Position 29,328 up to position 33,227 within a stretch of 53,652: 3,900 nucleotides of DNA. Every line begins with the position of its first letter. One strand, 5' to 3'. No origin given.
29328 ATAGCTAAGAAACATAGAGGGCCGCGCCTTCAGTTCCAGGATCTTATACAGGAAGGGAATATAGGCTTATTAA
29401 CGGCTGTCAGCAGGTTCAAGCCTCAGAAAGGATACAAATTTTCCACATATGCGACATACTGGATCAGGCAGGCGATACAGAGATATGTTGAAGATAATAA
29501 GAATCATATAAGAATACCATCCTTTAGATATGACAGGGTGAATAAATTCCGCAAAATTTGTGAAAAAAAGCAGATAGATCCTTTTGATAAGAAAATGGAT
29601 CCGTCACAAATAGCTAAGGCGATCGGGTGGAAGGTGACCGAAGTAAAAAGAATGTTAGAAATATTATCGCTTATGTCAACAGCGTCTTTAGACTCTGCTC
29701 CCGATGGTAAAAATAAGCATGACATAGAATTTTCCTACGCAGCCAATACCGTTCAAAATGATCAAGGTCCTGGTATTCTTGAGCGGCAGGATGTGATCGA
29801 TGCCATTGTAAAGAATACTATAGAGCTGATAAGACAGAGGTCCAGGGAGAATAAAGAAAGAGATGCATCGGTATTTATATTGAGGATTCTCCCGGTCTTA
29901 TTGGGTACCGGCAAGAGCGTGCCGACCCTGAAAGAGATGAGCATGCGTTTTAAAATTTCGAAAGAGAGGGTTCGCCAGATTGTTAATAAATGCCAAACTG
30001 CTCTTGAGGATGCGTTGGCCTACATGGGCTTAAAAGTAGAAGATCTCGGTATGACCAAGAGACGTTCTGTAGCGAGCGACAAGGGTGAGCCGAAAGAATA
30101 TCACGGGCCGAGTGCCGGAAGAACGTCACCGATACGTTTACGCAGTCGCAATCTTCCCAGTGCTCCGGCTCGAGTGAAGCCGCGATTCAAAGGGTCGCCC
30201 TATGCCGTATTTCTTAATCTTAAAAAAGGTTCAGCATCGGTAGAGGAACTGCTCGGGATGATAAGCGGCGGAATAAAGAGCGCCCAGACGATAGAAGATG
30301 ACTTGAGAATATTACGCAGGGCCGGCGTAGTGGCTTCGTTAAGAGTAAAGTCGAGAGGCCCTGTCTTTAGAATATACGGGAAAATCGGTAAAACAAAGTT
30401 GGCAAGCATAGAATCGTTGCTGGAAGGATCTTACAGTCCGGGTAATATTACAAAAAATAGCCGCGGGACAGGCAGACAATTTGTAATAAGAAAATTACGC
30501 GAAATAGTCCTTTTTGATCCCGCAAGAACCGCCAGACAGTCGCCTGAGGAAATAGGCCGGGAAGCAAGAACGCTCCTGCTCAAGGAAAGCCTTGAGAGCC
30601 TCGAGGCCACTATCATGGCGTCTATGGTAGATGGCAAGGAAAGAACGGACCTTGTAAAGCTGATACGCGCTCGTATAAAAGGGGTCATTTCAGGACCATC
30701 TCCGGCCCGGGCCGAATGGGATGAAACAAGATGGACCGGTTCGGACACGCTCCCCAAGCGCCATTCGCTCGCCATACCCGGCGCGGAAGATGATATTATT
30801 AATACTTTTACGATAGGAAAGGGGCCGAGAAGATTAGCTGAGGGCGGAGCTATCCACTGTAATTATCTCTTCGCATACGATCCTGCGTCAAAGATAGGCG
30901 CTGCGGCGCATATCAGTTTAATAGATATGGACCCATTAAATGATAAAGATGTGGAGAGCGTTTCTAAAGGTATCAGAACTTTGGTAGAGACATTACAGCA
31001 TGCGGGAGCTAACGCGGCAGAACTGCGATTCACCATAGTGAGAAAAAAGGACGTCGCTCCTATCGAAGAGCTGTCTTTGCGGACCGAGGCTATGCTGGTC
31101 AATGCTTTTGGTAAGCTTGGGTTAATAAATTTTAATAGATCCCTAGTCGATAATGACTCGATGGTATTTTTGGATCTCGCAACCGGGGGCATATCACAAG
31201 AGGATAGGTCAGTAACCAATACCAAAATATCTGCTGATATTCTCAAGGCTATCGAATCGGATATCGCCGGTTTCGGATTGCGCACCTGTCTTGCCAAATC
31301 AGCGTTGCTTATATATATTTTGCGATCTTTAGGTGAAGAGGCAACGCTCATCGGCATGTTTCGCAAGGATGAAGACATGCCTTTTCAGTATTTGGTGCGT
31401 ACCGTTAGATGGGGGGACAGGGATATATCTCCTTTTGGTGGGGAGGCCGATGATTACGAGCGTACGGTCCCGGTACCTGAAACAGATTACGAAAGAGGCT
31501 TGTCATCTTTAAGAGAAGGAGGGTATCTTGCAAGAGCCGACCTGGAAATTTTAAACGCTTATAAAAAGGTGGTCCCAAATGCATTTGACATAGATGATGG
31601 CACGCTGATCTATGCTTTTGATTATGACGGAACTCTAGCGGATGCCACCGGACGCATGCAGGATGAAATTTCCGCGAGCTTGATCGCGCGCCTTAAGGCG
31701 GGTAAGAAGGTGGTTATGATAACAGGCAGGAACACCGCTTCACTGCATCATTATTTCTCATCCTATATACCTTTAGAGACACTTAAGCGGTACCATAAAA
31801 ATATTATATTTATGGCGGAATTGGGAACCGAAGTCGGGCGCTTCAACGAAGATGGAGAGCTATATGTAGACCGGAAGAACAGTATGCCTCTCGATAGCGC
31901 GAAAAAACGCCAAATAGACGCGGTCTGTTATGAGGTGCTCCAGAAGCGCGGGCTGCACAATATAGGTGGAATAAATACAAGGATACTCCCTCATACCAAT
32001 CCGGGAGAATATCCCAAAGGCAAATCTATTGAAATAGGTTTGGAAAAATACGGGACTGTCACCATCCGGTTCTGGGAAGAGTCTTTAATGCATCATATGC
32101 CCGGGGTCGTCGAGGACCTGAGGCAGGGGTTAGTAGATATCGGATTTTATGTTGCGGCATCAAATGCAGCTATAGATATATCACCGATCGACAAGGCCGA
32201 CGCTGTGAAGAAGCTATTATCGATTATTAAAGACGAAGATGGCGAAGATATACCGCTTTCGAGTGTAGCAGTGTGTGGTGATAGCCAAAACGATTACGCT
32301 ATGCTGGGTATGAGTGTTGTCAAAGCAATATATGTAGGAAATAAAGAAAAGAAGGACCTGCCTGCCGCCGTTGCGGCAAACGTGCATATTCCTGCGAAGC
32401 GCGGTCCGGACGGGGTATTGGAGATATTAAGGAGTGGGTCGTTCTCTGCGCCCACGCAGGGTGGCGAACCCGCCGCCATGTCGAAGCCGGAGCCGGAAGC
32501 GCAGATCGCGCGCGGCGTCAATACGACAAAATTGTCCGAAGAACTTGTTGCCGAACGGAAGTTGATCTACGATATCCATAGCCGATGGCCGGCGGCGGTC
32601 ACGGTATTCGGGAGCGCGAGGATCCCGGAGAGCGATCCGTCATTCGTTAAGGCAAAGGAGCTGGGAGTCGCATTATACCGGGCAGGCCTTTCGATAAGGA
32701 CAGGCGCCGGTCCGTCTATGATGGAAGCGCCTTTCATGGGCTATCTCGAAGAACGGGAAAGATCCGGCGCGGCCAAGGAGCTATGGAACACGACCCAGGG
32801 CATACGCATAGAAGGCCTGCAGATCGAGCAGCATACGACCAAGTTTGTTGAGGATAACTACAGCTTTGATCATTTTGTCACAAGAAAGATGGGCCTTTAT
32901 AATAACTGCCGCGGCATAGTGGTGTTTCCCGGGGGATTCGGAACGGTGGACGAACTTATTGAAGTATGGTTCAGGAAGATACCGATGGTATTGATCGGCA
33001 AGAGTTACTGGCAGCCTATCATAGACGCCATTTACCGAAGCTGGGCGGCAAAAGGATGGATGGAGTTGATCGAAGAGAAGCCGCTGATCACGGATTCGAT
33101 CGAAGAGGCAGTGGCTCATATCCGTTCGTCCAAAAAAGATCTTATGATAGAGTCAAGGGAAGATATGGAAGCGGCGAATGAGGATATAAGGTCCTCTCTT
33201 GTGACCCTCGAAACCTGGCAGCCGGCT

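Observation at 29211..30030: Sigma factors embedded in a giant, membrane-targeted polypeptide (three modules)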

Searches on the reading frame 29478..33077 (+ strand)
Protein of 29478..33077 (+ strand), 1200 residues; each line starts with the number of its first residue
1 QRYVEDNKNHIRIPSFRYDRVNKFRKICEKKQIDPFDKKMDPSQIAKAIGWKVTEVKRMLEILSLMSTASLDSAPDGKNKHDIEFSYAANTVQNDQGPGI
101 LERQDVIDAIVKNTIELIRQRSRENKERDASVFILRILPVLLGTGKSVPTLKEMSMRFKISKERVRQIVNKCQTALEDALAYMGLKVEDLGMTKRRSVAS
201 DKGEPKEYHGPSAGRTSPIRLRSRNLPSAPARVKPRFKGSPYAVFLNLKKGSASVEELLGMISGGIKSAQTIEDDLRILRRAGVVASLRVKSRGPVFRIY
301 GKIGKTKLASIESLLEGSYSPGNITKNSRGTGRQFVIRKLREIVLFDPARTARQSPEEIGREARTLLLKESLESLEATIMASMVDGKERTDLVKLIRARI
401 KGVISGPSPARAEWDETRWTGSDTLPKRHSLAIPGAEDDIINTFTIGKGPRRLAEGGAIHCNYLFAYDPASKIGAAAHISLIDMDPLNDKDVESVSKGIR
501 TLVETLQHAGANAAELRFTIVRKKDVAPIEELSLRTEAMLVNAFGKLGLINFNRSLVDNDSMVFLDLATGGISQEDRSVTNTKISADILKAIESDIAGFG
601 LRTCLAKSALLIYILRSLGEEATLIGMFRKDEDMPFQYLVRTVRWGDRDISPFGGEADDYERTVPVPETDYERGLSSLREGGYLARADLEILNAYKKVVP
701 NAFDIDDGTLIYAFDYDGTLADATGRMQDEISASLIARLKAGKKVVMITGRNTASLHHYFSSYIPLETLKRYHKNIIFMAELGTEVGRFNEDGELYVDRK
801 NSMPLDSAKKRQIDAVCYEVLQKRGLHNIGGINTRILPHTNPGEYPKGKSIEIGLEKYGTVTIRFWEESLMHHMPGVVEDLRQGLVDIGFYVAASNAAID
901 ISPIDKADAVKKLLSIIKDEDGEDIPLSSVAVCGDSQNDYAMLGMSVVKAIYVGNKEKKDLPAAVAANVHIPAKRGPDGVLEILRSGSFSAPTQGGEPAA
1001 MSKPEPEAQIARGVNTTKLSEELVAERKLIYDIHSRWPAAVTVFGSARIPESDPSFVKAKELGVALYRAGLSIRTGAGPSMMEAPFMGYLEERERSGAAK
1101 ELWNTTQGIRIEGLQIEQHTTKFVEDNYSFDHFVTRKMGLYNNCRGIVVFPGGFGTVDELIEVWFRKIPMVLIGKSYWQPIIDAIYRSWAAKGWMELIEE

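Call 5: search_protein_families(library=pfam, proteins=[window:29478-33077:+], max_evalue=0.01)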
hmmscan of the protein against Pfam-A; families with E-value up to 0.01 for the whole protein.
window:29478-33077:+ (1200 aa): 3 families
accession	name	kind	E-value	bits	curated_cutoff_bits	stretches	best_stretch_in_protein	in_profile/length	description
PF03641.19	Lysine_decarbox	-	1.5e-13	51.5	27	1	1101-1185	10-101/131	Possible lysine decarboxylase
PF08282.18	Hydrolase_3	-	4.6e-09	36.8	20.9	1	713-761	2-50/255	haloacid dehalogenase-like hydrolase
PF05116.19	S6PP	-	2.6e-05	24.4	20.3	1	894-961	152-214/247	Sucrose-6F-phosphate phosphohydrolase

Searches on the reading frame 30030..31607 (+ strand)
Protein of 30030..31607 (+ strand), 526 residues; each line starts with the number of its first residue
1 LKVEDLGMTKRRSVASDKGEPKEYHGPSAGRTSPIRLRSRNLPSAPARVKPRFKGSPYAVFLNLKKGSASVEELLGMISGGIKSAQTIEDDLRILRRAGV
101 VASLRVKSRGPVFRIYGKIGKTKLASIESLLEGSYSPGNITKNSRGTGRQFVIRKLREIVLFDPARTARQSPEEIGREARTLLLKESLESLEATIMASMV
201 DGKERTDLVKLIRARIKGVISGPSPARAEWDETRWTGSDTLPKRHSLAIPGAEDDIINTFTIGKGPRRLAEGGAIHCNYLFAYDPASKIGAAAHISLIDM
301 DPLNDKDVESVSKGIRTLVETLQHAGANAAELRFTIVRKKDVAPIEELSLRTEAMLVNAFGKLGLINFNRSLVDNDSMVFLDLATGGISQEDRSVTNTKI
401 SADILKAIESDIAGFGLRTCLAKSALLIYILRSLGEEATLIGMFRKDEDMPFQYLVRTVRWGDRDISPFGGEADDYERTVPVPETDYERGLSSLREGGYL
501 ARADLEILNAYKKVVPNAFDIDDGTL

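Call 31: search_protein_families(library=pfam, proteins=[window:30030-31607:+], max_evalue=1)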
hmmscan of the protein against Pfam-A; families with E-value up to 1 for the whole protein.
window:30030-31607:+ (526 aa): 0 families
